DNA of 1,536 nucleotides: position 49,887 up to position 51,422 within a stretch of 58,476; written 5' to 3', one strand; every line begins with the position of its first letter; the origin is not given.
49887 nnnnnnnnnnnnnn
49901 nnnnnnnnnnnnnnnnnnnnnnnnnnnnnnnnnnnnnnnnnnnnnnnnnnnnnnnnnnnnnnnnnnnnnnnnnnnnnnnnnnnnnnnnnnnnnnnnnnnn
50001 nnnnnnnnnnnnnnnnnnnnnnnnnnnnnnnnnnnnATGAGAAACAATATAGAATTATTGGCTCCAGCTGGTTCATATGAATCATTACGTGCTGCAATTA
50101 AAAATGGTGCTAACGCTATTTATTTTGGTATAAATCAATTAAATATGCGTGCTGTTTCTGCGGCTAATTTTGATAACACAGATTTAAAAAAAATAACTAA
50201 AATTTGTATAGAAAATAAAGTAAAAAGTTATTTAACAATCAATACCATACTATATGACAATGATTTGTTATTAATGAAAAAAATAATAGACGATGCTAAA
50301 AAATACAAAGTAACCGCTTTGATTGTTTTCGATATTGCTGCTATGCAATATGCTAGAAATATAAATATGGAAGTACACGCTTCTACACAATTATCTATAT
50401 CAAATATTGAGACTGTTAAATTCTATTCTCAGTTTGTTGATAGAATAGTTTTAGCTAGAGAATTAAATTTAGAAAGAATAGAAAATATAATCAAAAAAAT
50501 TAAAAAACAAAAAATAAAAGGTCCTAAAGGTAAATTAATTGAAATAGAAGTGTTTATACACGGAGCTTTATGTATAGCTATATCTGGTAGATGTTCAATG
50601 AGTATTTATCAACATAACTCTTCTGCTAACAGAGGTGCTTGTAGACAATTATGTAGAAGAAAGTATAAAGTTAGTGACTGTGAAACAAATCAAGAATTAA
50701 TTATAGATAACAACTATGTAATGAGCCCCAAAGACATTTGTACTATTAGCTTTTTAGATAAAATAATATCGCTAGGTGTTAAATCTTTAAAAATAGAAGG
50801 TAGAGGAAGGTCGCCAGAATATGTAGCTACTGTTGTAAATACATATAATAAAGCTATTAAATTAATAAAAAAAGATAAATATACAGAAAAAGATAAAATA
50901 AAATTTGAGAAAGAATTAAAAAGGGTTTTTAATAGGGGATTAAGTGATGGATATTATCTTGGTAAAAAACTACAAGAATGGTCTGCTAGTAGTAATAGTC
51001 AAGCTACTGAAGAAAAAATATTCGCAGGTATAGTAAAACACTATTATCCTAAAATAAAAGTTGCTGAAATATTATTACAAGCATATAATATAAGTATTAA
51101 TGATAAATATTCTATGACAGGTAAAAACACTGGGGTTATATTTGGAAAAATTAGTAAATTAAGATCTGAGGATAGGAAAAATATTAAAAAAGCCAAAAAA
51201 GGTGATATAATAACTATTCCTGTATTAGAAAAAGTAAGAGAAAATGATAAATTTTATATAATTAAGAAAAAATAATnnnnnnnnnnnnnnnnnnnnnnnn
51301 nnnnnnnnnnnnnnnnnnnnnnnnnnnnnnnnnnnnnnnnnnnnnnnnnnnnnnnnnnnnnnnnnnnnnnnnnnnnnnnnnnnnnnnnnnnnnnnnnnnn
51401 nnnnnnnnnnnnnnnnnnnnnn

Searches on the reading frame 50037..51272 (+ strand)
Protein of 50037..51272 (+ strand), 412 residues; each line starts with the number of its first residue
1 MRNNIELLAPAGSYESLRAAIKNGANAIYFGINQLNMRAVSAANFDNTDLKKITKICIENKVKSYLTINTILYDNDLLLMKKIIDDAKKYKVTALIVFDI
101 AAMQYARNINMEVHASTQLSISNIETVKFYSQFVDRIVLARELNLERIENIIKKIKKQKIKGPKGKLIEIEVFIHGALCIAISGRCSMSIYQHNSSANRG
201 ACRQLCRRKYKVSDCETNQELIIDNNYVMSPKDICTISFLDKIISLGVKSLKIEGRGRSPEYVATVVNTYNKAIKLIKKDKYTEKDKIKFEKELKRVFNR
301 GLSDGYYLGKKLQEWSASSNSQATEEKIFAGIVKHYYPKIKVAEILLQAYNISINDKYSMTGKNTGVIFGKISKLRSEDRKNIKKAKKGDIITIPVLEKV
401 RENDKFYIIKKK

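Call 11: find_related_loci(query=window:50037-51272:+, collection=genome_contigs, flank=3000)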
Query window:50037-51272:+ (412 aa) in genome_contigs; peptide patterns used: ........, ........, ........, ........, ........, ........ (x = any residue, [..] = any of these).
600 stretches matched a pattern (row limit reached: there are more); 2 encode a relative of the query (tblastn E <= 1e-3); 2 distinct loci.
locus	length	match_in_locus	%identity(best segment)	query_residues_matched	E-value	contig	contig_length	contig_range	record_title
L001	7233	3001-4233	49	1-409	3e-127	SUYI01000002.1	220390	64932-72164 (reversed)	MAG: Prevotella sp. isolate SIG146 NODE_118_length_220390_cov_8.296492, whole genome shotgun sequence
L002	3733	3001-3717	57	6-244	9e-90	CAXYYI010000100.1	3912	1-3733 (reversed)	MAG: uncultured bacterium isolate ERR13598984_concoct_49 genome assembly, contig: ERZ24879085.5897, whole genome shotgun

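Call 13: find_homologous_proteins(query=window:50037-51272:+, max_evalue=1e-60)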
Query window:50037-51272:+ (412 aa): 7117 proteins with E <= 1e-60 among 8000 candidates; the best 120 are listed.
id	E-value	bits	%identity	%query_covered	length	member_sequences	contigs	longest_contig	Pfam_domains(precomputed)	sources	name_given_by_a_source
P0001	1.4e-261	885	100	100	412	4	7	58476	PF01136.26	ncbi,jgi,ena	-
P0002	1.2e-246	836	94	100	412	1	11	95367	PF01136.26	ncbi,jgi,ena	-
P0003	1.6e-246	836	93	100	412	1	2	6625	PF01136.26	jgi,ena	-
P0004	2.2e-245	832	93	100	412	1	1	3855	PF01136.26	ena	-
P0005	9.4e-215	731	82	100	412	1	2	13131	PF01136.26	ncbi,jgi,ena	-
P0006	9.6e-194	662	83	91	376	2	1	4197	PF01136.26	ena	-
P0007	8.1e-175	600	67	99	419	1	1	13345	PF01136.26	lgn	-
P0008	4.2e-173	594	65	99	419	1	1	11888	PF01136.26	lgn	-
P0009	7.9e-173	593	65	99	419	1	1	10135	PF01136.26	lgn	-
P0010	7.7e-172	590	64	99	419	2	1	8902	PF01136.26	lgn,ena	-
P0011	7.9e-172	590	66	99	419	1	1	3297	PF01136.26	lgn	-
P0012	5.1e-171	587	65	100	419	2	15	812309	PF01136.26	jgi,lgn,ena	jgi:U32 family peptidase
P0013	7.1e-171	587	64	99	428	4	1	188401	PF01136.26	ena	-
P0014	7.6e-171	586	65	99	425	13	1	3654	PF01136.26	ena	-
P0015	2.0e-170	585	65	99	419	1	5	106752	PF01136.26,PF16325.12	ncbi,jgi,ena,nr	ncbi:U32 family peptidase [Candidatus Parcubacteria bacterium]|jgi:putative protease|nr:U32 family p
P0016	2.3e-170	585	63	99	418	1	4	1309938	PF01136.26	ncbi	ncbi:MAG: peptidase U32 family protein [Candidatus Kerfeldbacteria bacterium]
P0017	2.5e-170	585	64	99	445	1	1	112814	PF01136.26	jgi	jgi:U32 family peptidase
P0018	2.7e-170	585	63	100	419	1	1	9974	PF01136.26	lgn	-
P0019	4.2e-170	584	64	99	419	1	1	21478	PF01136.26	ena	-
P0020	4.7e-170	584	64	99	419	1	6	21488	PF01136.26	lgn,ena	-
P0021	6.3e-170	583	64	99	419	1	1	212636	PF01136.26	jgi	-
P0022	8.6e-170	583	64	99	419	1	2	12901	PF01136.26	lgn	-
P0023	2.6e-169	581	63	99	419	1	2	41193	PF01136.26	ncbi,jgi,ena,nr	ncbi:collagenase-like protease [Candidatus Parcubacteria bacterium]|nr:MAG: collagenase-like proteas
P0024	4.2e-169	581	65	99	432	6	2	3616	PF01136.26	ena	-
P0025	4.7e-169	581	64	100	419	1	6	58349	PF01136.26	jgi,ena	jgi:U32 family peptidase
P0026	8.1e-169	580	62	100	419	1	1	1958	PF01136.26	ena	-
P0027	8.8e-169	580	63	99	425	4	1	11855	PF01136.26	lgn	-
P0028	4.7e-168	577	64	99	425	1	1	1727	PF01136.26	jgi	-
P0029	1.1e-167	576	64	99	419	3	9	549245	PF01136.26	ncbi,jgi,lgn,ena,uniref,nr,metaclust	ncbi:MAG: collagenase [Candidatus Komeilibacteria bacterium RIFOXYC1_FULL_37_11]|uniref:Collagenase 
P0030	1.2e-167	576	63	99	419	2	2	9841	PF01136.26,PF16325.12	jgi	-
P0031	4.6e-167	574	62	100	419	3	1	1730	PF01136.26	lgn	-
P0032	7.8e-167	573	62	100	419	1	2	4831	PF01136.26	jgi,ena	-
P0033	8.3e-167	573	61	100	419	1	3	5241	PF01136.26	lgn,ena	-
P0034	1.1e-166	573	62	99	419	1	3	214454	PF01136.26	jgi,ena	jgi:U32 family peptidase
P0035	2.3e-166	572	62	100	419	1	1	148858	PF01136.26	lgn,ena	-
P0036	2.8e-166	571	63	99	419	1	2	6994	PF01136.26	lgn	-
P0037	3.6e-166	571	65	95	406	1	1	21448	PF01136.26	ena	-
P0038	8.6e-166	570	65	99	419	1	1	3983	PF01136.26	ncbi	-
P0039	2.3e-165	568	62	99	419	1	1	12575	PF01136.26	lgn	-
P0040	3.1e-165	568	63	99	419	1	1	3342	PF01136.26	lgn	-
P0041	4.2e-165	568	62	99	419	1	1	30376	PF01136.26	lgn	-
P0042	4.2e-165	568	63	99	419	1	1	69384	PF01136.26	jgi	jgi:U32 family peptidase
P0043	4.5e-165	567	64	100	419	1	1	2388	PF01136.26,PF16325.12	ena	-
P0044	6.0e-165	567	63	99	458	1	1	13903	PF01136.26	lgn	-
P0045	1.0e-164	566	62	99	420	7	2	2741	PF01136.26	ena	-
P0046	2.9e-164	565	61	99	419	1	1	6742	PF01136.26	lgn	-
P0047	9.6e-164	563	60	99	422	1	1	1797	PF01136.26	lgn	-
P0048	1.5e-163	562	60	100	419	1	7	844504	PF01136.26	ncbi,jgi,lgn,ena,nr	ncbi:U32 family peptidase [Candidatus Parcubacteria bacterium]|jgi:U32 family peptidase|nr:U32 famil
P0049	5.1e-162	557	61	99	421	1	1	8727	PF01136.26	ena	-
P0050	1.8e-152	526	59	100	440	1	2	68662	PF01136.26,PF16325.12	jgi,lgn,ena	-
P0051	9.9e-152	524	59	98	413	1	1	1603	PF01136.26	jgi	jgi:putative protease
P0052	9.8e-150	517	57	100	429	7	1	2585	PF01136.26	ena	-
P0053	1.4e-149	516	57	100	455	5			PF01136.26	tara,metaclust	tara:strand:+ start:1168 stop:2535 length:1368 start_codon:yes stop_codon:yes gene_type:complete|met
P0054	3.6e-149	515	57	98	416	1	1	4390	PF01136.26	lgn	-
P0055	1.1e-148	513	56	99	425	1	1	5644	PF01136.26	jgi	-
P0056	9.0e-148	511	55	100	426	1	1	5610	PF01136.26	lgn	-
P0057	7.0e-147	508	59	99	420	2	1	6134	PF01136.26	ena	-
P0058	1.4e-146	507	57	99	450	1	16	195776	PF01136.26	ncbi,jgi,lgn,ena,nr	ncbi:U32 family peptidase [archaeon]|jgi:U32 family peptidase|nr:U32 family peptidase [archaeon] MBT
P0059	2.0e-146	506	56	99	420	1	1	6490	PF01136.26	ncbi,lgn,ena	-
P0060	2.7e-146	506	58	100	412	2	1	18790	PF01136.26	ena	-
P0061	4.0e-146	505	57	99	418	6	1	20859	PF01136.26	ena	-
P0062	4.3e-146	505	57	99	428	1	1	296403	PF01136.26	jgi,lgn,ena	-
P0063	7.1e-146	504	58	99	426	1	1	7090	PF01136.26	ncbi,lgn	-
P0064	7.2e-146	504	54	98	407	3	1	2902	PF01136.26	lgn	-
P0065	8.1e-146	504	58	99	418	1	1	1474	PF01136.26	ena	-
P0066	8.9e-146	504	57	100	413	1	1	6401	PF01136.26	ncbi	-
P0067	1.4e-145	503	56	99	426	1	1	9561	PF01136.26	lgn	-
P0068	2.0e-145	503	59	98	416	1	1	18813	PF01136.26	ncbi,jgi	-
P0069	2.4e-145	503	54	100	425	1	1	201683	PF01136.26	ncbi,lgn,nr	ncbi:MAG: peptidase U32 family protein [bacterium]|nr:peptidase U32 family protein [bacterium]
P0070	2.8e-145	502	56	99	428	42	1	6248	PF01136.26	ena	-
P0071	4.6e-145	502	57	99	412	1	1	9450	PF01136.26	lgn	-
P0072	4.9e-145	502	55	98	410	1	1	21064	PF01136.26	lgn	-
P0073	1.1e-144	500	55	100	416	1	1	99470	PF01136.26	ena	-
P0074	1.1e-144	500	58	99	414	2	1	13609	PF01136.26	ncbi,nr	ncbi:U32 family peptidase [Candidatus Woesearchaeota archaeon]|nr:U32 family peptidase [Candidatus W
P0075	1.2e-144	500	58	100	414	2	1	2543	PF01136.26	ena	-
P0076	1.3e-144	500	55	98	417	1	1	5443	PF01136.26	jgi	jgi:U32 family peptidase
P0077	1.4e-144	500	56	100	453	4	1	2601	PF01136.26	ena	-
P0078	1.8e-144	500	57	100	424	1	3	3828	PF01136.26,PF16325.12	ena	-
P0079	1.8e-144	500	58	100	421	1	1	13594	PF01136.26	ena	-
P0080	2.0e-144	500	58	100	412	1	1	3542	PF01136.26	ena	-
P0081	4.1e-144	498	56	99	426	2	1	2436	PF01136.26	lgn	-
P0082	5.3e-144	498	57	99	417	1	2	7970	PF01136.26,PF03144.32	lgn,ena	-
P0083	6.6e-144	498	58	99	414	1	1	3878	PF01136.26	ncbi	-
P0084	1.1e-143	497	57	100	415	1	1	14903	PF01136.26,PF16325.12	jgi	-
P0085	1.2e-143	497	58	98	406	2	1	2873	PF01136.26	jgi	-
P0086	1.4e-143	497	58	99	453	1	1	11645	PF01136.26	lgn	-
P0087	1.5e-143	497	53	99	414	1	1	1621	PF01136.26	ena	-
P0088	1.7e-143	496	58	99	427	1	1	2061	PF01136.26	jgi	-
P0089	2.0e-143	496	56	100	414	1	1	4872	PF01136.26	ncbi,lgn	-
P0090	2.4e-143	496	66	80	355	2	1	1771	PF01136.26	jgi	jgi:putative protease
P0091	2.6e-143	496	55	99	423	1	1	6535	PF01136.26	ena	-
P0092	3.1e-143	496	57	98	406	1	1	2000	PF01136.26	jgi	-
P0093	3.2e-143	496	54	98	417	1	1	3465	PF01136.26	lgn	-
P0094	3.3e-143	496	58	99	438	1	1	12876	PF01136.26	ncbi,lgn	-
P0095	3.8e-143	495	55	99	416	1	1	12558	PF01136.26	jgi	-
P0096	4.0e-143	495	56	99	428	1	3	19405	PF01136.26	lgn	-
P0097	4.0e-143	495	56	99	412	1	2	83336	PF01136.26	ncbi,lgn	-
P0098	4.5e-143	495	55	99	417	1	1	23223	PF01136.26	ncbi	-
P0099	4.5e-143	495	53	99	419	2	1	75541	PF01136.26,PF16325.12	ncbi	-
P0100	5.7e-143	495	54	98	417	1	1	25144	PF01136.26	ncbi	-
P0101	5.9e-143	495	57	99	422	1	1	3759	PF01136.26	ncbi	-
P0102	6.0e-143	495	56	98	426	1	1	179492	PF01136.26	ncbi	-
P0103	6.3e-143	495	56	98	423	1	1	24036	PF01136.26,PF03144.32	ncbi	-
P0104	6.4e-143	495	56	100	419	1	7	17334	PF01136.26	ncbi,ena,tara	tara:strand:+ start:91 stop:1350 length:1260 start_codon:yes stop_codon:yes gene_type:complete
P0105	6.7e-143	495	52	99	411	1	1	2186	PF01136.26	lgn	-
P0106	6.9e-143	494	57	99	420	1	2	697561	PF01136.26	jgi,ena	jgi:U32 family peptidase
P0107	7.1e-143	494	56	98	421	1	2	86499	PF01136.26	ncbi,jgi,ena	-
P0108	7.1e-143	494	54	98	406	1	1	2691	PF01136.26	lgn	-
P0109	9.6e-143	494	54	99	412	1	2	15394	PF01136.26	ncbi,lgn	-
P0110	9.9e-143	494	57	99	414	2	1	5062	PF01136.26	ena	-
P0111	1.1e-142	494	54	100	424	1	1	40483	PF01136.26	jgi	jgi:putative protease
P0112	1.2e-142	494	54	99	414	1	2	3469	PF01136.26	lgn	-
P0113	1.4e-142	493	58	100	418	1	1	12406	PF01136.26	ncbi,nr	ncbi:MAG: peptidase U32 family protein [Nanoarchaeota archaeon]|nr:peptidase U32 family protein [Nan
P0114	1.7e-142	493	57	99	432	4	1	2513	PF01136.26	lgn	-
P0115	1.7e-142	493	54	100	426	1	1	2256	PF01136.26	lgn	-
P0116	1.9e-142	493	54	99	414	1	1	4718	PF01136.26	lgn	-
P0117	2.3e-142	493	54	100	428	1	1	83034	PF01136.26,PF16325.12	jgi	jgi:U32 family peptidase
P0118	2.3e-142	493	56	99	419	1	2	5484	PF01136.26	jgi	jgi:putative protease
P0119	2.4e-142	493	56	100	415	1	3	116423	PF01136.26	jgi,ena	jgi:U32 family peptidase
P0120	3.2e-142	492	55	99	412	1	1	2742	PF01136.26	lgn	-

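Call 14: find_encoding_contigs(protein=P0002, flank=3000, max_places=3)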
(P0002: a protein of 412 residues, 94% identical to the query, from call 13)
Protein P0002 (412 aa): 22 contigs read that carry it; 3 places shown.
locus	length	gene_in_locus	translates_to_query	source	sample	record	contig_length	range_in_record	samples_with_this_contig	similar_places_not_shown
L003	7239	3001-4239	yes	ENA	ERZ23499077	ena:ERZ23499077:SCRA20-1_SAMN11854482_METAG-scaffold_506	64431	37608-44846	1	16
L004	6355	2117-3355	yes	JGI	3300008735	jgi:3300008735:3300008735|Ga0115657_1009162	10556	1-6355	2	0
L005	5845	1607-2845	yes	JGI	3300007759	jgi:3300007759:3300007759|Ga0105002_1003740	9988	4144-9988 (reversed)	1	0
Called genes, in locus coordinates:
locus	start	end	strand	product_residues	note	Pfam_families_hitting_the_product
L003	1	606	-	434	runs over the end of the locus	PF08245:Mur_ligase_M, PF02875:Mur_ligase_C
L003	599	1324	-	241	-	PF00483:NTP_transferase, PF12804:NTP_transf_3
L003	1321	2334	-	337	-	PF02388:FemAB, PF13480:Acetyltransf_6, PF02388:FemAB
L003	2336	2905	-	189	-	PF01330:RuvA_N, PF00633:HHH (faint), PF14520:HHH_5, PF07499:RuvA_C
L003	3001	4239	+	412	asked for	PF01136:Peptidase_U32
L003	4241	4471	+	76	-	PF12838:Fer4_7 (faint), PF14697:Fer4_21 (faint), PF00037:Fer4 (faint), PF13459:Fer4_15, PF13370:Fer4_13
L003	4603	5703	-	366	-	PF00712:DNA_pol3_beta, PF02767:DNA_pol3_beta_2, PF02768:DNA_pol3_beta_3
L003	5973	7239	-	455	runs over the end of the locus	PF11638:DnaA_N, PF01637:ATPase_2 (faint), PF00308:Bac_DnaA, PF00004:AAA (weak), PF01695:IstB_IS21 (weak), PF08299:Bac_DnaA_C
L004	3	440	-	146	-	?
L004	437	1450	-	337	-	PF02388:FemAB, PF13480:Acetyltransf_6, PF02388:FemAB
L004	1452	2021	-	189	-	PF01330:RuvA_N, PF00633:HHH (faint), PF14520:HHH_5, PF07499:RuvA_C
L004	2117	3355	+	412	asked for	PF01136:Peptidase_U32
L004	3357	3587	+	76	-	PF12838:Fer4_7 (faint), PF14697:Fer4_21 (faint), PF00037:Fer4 (faint), PF13459:Fer4_15, PF13370:Fer4_13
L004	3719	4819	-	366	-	PF00712:DNA_pol3_beta, PF02767:DNA_pol3_beta_2, PF02768:DNA_pol3_beta_3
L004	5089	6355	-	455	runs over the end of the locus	PF11638:DnaA_N, PF01637:ATPase_2 (faint), PF00308:Bac_DnaA, PF00004:AAA (weak), PF01695:IstB_IS21 (weak), PF08299:Bac_DnaA_C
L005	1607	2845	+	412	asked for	PF01136:Peptidase_U32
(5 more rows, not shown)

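Call 15: find_encoding_contigs(protein=P0005, flank=3000, max_places=3)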
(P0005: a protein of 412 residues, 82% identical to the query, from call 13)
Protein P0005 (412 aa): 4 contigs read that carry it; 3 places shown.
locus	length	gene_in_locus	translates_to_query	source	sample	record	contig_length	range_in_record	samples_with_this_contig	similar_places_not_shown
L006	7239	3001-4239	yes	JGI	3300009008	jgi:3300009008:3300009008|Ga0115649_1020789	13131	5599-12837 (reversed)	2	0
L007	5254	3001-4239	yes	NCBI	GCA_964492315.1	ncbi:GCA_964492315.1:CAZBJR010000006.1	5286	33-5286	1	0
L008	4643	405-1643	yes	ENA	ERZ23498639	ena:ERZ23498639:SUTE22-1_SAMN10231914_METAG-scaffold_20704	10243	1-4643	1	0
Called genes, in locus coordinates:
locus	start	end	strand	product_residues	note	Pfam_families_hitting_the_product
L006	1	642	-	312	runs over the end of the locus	?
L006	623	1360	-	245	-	PF00483:NTP_transferase, PF12804:NTP_transf_3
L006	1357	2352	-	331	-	PF02388:FemAB, PF13480:Acetyltransf_6, PF02388:FemAB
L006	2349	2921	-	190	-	PF01330:RuvA_N, PF00633:HHH (faint), PF14520:HHH_5, PF07499:RuvA_C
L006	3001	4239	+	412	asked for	PF01136:Peptidase_U32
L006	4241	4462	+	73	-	PF12797:Fer4_2, PF12837:Fer4_6 (weak), PF12838:Fer4_7 (faint), PF13237:Fer4_10 (weak), PF00037:Fer4, PF13459:Fer4_15, PF13370:Fer4_13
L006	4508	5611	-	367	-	PF00712:DNA_pol3_beta, PF02767:DNA_pol3_beta_2, PF02768:DNA_pol3_beta_3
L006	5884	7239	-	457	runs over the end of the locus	PF11638:DnaA_N, PF00308:Bac_DnaA, PF00004:AAA (weak), PF01695:IstB_IS21 (weak), PF08299:Bac_DnaA_C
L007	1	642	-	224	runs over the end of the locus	?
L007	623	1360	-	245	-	PF00483:NTP_transferase, PF12804:NTP_transf_3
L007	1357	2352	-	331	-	PF02388:FemAB, PF13480:Acetyltransf_6, PF02388:FemAB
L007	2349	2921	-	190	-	PF01330:RuvA_N, PF00633:HHH (faint), PF14520:HHH_5, PF07499:RuvA_C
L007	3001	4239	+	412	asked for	PF01136:Peptidase_U32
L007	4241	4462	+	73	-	PF12797:Fer4_2, PF12837:Fer4_6 (weak), PF12838:Fer4_7 (faint), PF13237:Fer4_10 (weak), PF00037:Fer4, PF13459:Fer4_15, PF13370:Fer4_13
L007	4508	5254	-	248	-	?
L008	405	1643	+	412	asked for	PF01136:Peptidase_U32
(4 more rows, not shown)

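Call 16: find_encoding_contigs(protein=P0003, flank=3000, max_places=2)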
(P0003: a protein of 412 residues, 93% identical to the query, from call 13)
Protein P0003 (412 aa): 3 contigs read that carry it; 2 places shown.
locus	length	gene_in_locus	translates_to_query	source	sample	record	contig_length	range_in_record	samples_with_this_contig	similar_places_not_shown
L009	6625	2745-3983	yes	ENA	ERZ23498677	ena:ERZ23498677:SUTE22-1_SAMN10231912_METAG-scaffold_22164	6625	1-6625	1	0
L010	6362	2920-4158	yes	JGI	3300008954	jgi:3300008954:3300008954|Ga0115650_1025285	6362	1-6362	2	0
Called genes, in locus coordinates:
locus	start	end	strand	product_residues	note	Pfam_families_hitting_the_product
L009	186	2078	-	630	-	PF02388:FemAB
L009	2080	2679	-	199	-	PF01330:RuvA_N, PF00633:HHH (faint), PF14520:HHH_5, PF07499:RuvA_C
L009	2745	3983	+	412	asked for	PF01136:Peptidase_U32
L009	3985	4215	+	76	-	PF12838:Fer4_7 (faint), PF14697:Fer4_21 (faint), PF00037:Fer4 (faint), PF13459:Fer4_15, PF13370:Fer4_13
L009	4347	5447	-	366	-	PF00712:DNA_pol3_beta, PF02767:DNA_pol3_beta_2, PF02768:DNA_pol3_beta_3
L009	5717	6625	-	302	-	?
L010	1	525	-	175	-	?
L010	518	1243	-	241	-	PF00483:NTP_transferase, PF12804:NTP_transf_3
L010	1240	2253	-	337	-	PF02388:FemAB, PF13480:Acetyltransf_6, PF02388:FemAB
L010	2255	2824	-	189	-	PF01330:RuvA_N, PF00633:HHH (faint), PF14520:HHH_5, PF07499:RuvA_C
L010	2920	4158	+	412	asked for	PF01136:Peptidase_U32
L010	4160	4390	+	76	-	PF12838:Fer4_7 (faint), PF14697:Fer4_21 (faint), PF00037:Fer4 (faint), PF13459:Fer4_15, PF13370:Fer4_13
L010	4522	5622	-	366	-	PF00712:DNA_pol3_beta, PF02767:DNA_pol3_beta_2, PF02768:DNA_pol3_beta_3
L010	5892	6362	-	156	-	?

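Call 20: find_encoding_contigs(protein=P0001, flank=3000, max_places=8)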
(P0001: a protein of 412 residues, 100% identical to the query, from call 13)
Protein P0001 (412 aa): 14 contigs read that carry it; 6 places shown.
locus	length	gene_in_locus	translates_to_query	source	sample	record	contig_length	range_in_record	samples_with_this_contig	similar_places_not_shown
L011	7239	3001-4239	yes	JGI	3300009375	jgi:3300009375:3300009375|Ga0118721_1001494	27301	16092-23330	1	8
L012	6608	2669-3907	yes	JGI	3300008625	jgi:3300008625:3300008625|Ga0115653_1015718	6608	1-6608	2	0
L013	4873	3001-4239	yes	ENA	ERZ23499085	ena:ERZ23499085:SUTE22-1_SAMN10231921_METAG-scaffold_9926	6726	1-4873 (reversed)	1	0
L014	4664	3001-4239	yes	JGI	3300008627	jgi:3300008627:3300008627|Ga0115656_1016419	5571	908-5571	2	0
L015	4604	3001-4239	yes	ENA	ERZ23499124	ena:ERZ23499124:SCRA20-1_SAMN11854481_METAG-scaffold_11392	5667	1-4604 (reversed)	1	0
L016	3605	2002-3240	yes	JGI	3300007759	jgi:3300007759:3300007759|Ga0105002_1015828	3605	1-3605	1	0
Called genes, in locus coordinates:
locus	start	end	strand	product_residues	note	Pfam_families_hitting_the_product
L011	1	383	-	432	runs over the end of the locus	PF08245:Mur_ligase_M, PF02875:Mur_ligase_C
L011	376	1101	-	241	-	PF00483:NTP_transferase, PF12804:NTP_transf_3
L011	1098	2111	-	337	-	PF02388:FemAB, PF13480:Acetyltransf_6, PF02388:FemAB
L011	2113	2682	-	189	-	PF01330:RuvA_N, PF00633:HHH (faint), PF14520:HHH_5, PF07499:RuvA_C (weak)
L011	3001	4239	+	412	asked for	PF01136:Peptidase_U32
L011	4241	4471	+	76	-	PF12838:Fer4_7 (faint), PF14697:Fer4_21 (faint), PF00037:Fer4 (faint), PF13459:Fer4_15, PF13370:Fer4_13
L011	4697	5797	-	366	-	PF00712:DNA_pol3_beta, PF02767:DNA_pol3_beta_2, PF02768:DNA_pol3_beta_3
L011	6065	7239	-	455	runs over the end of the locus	PF11638:DnaA_N, PF01637:ATPase_2 (faint), PF00308:Bac_DnaA, PF00004:AAA (weak), PF01695:IstB_IS21 (weak), PF08299:Bac_DnaA_C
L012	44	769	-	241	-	PF00483:NTP_transferase, PF12804:NTP_transf_3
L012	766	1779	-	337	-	PF02388:FemAB, PF13480:Acetyltransf_6, PF02388:FemAB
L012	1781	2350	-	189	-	PF01330:RuvA_N, PF00633:HHH (faint), PF14520:HHH_5, PF07499:RuvA_C (weak)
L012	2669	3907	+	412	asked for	PF01136:Peptidase_U32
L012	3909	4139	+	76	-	PF12838:Fer4_7 (faint), PF14697:Fer4_21 (faint), PF00037:Fer4 (faint), PF13459:Fer4_15, PF13370:Fer4_13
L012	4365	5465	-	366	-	PF00712:DNA_pol3_beta, PF02767:DNA_pol3_beta_2, PF02768:DNA_pol3_beta_3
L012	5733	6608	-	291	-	?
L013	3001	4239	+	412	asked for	PF01136:Peptidase_U32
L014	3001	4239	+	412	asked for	PF01136:Peptidase_U32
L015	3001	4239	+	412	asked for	PF01136:Peptidase_U32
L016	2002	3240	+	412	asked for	PF01136:Peptidase_U32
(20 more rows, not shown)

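Call 26: find_encoding_contigs(protein=P0007, flank=2500, max_places=1)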
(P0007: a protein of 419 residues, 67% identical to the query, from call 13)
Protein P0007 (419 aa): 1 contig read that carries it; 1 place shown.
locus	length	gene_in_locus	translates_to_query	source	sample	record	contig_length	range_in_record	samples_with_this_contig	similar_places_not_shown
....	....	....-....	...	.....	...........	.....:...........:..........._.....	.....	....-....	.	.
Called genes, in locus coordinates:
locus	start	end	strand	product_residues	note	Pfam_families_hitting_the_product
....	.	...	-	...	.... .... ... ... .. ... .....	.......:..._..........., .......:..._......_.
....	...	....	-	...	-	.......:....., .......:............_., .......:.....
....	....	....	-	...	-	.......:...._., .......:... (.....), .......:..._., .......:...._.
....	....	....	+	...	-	-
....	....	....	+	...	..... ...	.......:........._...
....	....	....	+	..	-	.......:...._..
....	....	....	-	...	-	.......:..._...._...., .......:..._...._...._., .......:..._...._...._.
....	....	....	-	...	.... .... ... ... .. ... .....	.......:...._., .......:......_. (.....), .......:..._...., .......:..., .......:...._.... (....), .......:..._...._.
